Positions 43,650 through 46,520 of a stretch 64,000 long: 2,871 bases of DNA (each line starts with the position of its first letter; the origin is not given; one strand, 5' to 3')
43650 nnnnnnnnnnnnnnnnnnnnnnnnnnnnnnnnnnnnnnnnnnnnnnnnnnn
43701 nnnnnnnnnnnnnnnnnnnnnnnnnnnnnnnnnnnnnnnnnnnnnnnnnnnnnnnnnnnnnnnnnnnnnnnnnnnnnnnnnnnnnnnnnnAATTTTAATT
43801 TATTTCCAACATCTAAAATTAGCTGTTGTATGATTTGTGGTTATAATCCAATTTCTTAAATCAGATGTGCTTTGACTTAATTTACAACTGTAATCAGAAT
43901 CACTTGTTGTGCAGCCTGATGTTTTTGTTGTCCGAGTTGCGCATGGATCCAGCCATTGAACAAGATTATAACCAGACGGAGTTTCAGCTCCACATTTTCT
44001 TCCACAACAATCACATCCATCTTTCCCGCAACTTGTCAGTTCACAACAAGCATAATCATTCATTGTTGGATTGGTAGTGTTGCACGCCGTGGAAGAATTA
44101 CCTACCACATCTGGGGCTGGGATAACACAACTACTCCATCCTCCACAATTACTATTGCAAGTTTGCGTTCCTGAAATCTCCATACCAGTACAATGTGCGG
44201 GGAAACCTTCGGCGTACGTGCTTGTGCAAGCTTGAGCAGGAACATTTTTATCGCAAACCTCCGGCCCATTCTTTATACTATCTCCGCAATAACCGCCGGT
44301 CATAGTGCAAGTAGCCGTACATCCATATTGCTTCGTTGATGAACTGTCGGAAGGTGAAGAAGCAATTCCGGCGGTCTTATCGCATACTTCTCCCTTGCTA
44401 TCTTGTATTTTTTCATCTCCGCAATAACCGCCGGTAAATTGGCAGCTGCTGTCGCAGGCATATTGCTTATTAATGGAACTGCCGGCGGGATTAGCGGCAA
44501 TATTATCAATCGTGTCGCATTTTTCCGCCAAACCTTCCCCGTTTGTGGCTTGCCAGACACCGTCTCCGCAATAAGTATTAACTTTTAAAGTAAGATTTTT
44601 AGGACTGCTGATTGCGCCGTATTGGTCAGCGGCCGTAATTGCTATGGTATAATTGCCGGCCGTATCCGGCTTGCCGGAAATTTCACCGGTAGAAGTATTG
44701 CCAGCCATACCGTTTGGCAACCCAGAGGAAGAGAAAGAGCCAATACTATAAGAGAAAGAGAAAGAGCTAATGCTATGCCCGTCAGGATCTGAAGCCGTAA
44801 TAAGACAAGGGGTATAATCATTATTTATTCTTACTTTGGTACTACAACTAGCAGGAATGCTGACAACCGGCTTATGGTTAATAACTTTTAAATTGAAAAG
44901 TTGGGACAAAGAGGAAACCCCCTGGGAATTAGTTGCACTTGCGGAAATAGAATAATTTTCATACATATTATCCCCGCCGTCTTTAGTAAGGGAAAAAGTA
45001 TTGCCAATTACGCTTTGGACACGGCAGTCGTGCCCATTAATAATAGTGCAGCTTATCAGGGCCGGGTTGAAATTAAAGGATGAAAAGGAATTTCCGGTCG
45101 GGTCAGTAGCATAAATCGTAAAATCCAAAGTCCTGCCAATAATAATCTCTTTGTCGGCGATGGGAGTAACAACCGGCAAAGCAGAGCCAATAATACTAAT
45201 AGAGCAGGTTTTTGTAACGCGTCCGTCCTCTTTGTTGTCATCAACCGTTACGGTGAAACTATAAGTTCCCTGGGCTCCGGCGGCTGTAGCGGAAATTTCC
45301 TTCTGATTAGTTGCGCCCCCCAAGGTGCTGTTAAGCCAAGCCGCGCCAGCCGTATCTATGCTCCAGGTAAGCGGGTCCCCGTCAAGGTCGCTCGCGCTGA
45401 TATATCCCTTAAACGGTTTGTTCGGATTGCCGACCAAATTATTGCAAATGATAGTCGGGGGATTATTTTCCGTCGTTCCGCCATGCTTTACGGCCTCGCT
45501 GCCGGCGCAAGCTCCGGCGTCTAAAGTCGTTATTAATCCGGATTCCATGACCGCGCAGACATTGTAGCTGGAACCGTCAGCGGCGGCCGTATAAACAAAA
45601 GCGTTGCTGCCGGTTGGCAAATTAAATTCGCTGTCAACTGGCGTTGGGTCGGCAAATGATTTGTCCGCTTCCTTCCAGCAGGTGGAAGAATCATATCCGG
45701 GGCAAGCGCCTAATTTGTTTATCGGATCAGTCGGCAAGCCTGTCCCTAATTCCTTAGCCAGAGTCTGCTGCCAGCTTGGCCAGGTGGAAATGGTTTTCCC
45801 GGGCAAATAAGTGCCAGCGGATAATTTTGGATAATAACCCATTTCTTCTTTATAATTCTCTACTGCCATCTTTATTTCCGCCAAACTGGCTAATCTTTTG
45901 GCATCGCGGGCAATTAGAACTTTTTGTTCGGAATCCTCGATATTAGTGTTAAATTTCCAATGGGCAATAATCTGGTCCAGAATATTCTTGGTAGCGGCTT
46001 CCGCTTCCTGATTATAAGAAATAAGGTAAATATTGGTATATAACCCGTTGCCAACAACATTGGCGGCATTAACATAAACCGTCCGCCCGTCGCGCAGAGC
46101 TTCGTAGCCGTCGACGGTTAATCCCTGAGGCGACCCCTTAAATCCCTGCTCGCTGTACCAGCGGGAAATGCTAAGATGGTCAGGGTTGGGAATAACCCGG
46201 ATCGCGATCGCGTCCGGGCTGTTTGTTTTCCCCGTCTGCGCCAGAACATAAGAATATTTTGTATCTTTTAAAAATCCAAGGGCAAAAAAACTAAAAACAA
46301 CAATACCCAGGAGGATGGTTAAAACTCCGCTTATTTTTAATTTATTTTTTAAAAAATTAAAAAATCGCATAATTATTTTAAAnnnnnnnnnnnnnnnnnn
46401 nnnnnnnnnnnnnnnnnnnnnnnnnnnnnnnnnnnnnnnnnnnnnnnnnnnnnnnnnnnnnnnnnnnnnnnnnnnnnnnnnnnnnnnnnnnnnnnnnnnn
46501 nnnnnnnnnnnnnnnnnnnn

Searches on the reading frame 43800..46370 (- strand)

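Call 48: search_protein_families(library=pfam, max_evalue=0.001, proteins=[window:43800-46370:-])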
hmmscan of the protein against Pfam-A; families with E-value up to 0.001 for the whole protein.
window:43800-46370:- (856 aa): 2 families
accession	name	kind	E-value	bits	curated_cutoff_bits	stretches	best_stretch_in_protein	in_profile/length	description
PF05345.18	He_PIG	-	6e-11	43.1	24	1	503-597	3-95/96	Putative Ig domain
PF17963.7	Big_9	-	3.9e-07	31.3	23.6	1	302-388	1-85/89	Bacterial Ig domain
